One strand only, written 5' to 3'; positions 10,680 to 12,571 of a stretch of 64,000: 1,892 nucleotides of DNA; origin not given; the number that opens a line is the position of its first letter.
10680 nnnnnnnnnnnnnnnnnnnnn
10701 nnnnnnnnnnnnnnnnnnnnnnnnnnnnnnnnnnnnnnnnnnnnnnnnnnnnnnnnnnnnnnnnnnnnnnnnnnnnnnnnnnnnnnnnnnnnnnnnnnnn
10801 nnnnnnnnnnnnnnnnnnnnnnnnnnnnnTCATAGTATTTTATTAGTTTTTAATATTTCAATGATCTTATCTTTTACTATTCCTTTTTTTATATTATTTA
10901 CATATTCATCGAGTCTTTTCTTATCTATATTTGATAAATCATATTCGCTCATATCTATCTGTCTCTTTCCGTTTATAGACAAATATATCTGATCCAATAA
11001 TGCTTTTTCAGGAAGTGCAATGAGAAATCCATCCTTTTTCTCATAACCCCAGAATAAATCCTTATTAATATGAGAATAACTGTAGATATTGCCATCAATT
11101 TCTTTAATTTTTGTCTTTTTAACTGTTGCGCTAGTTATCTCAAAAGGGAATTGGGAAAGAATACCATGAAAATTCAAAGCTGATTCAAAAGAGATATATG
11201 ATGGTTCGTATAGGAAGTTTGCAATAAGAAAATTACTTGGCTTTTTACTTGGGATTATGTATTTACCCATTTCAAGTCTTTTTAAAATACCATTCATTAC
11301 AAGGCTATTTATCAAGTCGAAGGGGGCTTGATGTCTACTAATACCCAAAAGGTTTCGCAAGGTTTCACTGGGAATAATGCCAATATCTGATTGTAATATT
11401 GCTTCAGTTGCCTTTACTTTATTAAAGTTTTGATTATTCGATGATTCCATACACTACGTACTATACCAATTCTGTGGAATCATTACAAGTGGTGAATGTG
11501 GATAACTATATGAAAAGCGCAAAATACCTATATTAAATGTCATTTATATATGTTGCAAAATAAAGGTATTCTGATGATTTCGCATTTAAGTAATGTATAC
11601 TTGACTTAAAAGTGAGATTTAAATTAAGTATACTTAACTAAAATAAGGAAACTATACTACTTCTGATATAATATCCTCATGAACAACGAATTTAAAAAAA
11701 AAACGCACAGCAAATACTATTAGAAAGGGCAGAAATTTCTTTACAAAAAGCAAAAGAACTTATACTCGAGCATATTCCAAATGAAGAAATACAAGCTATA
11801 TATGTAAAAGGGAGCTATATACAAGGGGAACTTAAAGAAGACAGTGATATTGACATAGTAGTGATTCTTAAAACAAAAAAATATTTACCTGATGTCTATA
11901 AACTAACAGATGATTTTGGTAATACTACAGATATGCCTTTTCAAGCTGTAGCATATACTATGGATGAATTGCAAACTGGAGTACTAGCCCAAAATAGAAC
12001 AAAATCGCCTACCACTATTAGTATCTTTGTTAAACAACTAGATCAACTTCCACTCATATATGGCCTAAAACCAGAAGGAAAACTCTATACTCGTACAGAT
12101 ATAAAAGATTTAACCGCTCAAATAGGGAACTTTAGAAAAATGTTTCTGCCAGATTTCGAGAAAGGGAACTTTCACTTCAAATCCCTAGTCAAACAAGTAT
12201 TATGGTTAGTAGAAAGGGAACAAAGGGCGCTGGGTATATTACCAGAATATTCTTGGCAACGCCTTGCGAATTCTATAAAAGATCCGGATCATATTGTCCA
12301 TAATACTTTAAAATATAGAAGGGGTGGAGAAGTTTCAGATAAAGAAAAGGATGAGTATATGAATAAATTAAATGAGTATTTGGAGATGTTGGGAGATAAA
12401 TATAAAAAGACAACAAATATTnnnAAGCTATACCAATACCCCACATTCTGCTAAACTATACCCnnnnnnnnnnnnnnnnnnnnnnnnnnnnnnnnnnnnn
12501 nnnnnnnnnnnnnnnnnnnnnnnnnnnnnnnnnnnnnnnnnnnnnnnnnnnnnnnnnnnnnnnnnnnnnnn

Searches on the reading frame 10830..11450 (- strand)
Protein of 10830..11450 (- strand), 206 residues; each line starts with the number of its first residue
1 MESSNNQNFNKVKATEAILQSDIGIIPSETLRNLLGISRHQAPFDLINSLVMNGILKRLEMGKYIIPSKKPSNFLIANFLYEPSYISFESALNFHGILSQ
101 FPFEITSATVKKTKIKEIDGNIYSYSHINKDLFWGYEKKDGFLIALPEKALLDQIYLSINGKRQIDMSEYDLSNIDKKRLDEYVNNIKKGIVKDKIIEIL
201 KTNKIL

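Call 9: search_protein_families(library=pfam, proteins=[window:10830-11450:-], max_evalue=0.01)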
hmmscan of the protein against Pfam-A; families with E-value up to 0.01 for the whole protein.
window:10830-11450:- (206 aa): 0 families

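Call 13: search_protein_families(library=padloc, proteins=[window:10830-11450:-], max_evalue=0.01)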
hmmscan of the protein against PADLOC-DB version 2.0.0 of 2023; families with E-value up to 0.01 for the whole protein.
window:10830-11450:- (206 aa): 22 families
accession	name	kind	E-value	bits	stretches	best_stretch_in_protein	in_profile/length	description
PDLC02241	AbiEi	-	1.3e-34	117.8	1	47-193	32-188/199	AbiEi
PDLC02272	AbiEi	-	2.2e-31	107.2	1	47-204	33-199/200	AbiEi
PDLC02230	AbiEi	-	3.5e-28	96.6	1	37-182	13-159/192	AbiEi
PDLC02267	AbiEi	-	8.8e-24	82.3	1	18-187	13-185/252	AbiEi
PDLC02255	AbiEi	-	3.4e-20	70.4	1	18-200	8-184/186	AbiEi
PDLC02240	AbiEi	-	1.6e-12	45.4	1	19-180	9-183/216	AbiEi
PDLC02276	AbiEi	-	7.5e-12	43.3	1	25-154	17-156/270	AbiEi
PDLC02225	AbiEi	-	1.7e-11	42.2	1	11-133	6-118/198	AbiEi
PDLC02274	AbiEi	-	7.1e-11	40.2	1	25-157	17-161/217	AbiEi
PDLC02269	AbiEi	-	1.8e-08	32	1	44-195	29-186/251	AbiEi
PDLC02232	AbiEi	-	1.9e-08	32.4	1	15-106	10-107/177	AbiEi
PDLC02287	AbiEi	-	4e-07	27.8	1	45-196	30-187/253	AbiEi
PDLC02265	AbiEi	-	2.8e-06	25.2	1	39-119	24-107/198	AbiEi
PDLC02271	AbiEi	-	5.4e-06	23.8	1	16-137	14-144/263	AbiEi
PDLC02273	AbiEi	-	0.00027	19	1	88-193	89-199/205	AbiEi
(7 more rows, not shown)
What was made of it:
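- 10830..11450 (-): abiEi (antitoxin/regulator), overlapping abiEii by 4 nt. PADLOC AbiEi E=1.3e-34 (call 13).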

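Call 14: search_protein_families(library=pfam, proteins=[window:10830-11450:-], max_evalue=1)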
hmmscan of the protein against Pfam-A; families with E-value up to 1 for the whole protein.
window:10830-11450:- (206 aa): 1 family
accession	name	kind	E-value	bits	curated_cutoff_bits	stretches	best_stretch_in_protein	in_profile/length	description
PF08815.15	Nuc_rec_co-act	-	0.2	12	27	1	148-171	6-29/49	Nuclear receptor coactivator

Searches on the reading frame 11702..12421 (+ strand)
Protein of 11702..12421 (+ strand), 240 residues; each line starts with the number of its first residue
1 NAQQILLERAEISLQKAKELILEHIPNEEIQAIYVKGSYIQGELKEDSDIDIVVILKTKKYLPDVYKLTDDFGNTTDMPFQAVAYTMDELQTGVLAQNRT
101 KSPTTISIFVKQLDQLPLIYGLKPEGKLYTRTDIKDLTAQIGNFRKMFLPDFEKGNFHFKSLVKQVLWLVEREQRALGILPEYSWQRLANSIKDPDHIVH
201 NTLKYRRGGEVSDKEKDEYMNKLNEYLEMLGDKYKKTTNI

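Call 13: search_protein_families(library=padloc, proteins=[window:11702-12421:+], max_evalue=0.01)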
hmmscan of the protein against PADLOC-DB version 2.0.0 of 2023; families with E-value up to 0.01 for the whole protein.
seq(240 aa): 12 families
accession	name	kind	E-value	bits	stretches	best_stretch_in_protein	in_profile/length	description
PDLC04903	PDC-S09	-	3.1e-07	28.7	1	22-62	18-58/108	-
PDLC04904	PDC-S09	-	4.6e-07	28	1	13-78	8-73/104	-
PDLC04906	PDC-S09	-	3.2e-06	25.4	1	29-69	23-64/98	-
PDLC04902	PDC-S09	-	9.3e-06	23.9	1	15-79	6-71/97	-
PDLC00788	Cyclase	-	4.6e-05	21.1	1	31-97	43-109/297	oligonucleotide-cyclase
PDLC00794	Cyclase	-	7.8e-05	20.1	1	9-97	25-108/297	oligonucleotide-cyclase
PDLC04368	PDC-M05A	-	9.4e-05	20.3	1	27-98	104-174/201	-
PDLC04907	PDC-S09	-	0.00046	18.3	1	15-60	11-57/114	-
PDLC00801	Cyclase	-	0.00068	16.9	1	27-89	43-100/295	oligonucleotide-cyclase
PDLC04901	PDC-S09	-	0.0029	16.3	1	15-62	6-53/126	-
PDLC04905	PDC-S09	-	0.003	15.9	1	18-65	9-59/101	-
PDLC04372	PDC-M05A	-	0.0084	14.4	0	27-92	73-137/167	-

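Call 14: search_protein_families(library=pfam, proteins=[window:11702-12421:+], max_evalue=1)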
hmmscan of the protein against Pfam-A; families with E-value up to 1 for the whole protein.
seq(240 aa): 3 families
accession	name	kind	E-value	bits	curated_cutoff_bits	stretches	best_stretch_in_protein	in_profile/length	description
PF18765.7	Polbeta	-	2.5e-09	37.6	26.9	1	27-86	10-70/93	Polymerase beta, Nucleotidyltransferase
PF01909.29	NTP_transf_2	-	7.8e-07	29.8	21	1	26-62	13-46/93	Nucleotidyltransferase domain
PF22600.2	MTPAP-like_central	-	0.028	14.9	27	1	24-97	36-71/139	Poly(A) RNA polymerase, mitochondrial-like, central palm domain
